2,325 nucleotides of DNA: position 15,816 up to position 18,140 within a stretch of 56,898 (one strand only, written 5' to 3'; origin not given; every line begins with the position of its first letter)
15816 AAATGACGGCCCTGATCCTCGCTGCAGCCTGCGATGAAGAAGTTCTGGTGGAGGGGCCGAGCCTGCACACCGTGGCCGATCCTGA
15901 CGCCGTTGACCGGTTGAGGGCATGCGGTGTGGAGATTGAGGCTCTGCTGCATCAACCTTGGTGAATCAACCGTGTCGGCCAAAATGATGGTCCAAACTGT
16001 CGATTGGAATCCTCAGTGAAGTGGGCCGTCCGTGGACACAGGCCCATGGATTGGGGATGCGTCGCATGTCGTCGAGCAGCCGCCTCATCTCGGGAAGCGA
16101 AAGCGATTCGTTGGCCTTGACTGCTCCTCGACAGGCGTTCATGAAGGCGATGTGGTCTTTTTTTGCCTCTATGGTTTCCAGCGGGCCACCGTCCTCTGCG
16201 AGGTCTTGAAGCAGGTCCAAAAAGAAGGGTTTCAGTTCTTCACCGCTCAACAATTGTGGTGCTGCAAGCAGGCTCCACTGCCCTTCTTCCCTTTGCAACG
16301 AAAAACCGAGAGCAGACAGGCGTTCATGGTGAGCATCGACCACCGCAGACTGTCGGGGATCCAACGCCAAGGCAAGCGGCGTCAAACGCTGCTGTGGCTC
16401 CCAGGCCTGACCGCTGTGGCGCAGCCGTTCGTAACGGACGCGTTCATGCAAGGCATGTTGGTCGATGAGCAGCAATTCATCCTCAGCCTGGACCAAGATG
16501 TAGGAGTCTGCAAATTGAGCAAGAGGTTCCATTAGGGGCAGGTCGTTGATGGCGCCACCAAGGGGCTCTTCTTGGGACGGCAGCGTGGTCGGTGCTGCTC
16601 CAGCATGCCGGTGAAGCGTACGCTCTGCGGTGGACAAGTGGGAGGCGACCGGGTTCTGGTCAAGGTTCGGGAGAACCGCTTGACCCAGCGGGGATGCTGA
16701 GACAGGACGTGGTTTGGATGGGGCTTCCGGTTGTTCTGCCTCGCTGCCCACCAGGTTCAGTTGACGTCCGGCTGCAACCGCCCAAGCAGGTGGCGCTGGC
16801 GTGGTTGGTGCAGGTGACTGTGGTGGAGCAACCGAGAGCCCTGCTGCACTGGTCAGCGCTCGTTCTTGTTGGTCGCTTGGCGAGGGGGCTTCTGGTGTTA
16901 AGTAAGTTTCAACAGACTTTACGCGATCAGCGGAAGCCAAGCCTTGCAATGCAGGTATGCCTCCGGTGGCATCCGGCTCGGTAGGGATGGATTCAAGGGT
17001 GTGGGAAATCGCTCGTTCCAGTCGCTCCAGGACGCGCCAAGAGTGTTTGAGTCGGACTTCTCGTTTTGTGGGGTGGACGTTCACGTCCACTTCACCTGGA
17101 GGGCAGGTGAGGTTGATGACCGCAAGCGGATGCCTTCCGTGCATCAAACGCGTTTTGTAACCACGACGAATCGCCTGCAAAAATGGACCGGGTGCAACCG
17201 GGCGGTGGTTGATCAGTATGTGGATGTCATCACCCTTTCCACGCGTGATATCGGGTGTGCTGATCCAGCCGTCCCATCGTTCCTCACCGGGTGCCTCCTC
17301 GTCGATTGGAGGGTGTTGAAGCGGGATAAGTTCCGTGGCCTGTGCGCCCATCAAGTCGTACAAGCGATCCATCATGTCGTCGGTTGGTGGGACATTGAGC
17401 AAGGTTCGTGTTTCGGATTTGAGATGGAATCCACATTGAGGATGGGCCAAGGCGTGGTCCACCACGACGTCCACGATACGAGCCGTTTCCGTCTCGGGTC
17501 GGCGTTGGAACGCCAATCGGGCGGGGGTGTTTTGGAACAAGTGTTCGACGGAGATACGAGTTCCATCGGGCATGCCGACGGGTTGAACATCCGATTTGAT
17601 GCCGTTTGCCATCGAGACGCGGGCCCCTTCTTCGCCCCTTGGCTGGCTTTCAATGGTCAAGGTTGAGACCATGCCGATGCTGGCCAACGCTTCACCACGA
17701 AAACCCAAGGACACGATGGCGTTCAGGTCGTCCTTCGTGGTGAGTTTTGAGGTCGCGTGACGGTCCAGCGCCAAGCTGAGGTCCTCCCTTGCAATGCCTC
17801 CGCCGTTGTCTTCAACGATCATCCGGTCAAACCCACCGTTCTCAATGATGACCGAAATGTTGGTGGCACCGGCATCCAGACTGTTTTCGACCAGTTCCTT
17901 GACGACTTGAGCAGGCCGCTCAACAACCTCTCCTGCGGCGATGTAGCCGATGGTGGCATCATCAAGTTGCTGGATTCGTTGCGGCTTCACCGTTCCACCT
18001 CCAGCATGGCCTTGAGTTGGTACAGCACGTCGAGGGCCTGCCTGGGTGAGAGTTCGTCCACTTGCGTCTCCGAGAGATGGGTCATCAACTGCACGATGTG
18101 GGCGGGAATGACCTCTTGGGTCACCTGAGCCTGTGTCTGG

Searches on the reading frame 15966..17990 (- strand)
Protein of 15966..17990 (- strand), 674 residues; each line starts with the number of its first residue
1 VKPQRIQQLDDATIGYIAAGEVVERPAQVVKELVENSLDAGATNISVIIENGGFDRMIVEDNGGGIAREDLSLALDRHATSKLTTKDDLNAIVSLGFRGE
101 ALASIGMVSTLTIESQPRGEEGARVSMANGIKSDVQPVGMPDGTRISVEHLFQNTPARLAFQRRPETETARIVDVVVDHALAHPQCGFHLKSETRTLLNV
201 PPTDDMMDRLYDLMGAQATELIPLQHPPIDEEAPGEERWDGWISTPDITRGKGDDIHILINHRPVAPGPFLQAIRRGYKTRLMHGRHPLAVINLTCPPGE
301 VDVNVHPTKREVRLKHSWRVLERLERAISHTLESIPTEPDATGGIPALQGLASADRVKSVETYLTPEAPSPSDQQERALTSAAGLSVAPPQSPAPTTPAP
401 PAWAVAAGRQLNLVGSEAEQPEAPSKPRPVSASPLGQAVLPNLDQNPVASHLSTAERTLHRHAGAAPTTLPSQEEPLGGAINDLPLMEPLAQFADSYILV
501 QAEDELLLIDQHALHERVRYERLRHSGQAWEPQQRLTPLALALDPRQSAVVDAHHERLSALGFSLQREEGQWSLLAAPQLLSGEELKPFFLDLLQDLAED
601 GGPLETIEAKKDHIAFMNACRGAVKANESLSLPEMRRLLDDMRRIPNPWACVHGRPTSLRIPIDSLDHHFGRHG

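Call 24: search_protein_families(library=pfam, proteins=[window:15966-17990:-], max_evalue=0.001)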
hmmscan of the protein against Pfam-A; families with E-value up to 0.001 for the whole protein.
window:15966-17990:- (674 aa): 4 families
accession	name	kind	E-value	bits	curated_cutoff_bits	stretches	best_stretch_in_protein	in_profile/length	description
PF08676.16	MutL_C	-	5.7e-34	117.3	25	1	490-630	1-142/142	MutL C terminal dimerisation domain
PF01119.25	DNA_mis_repair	-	1.1e-27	96.5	26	1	237-332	23-118/119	DNA mismatch repair protein, C-terminal domain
PF13589.12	HATPase_c_3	-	2.4e-14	54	25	1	27-134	4-111/137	Histidine kinase-, DNA gyrase B-, and HSP90-like ATPase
PF02518.31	HATPase_c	-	3.5e-08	34.3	26.4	1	24-125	4-103/111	Histidine kinase-, DNA gyrase B-, and HSP90-like ATPase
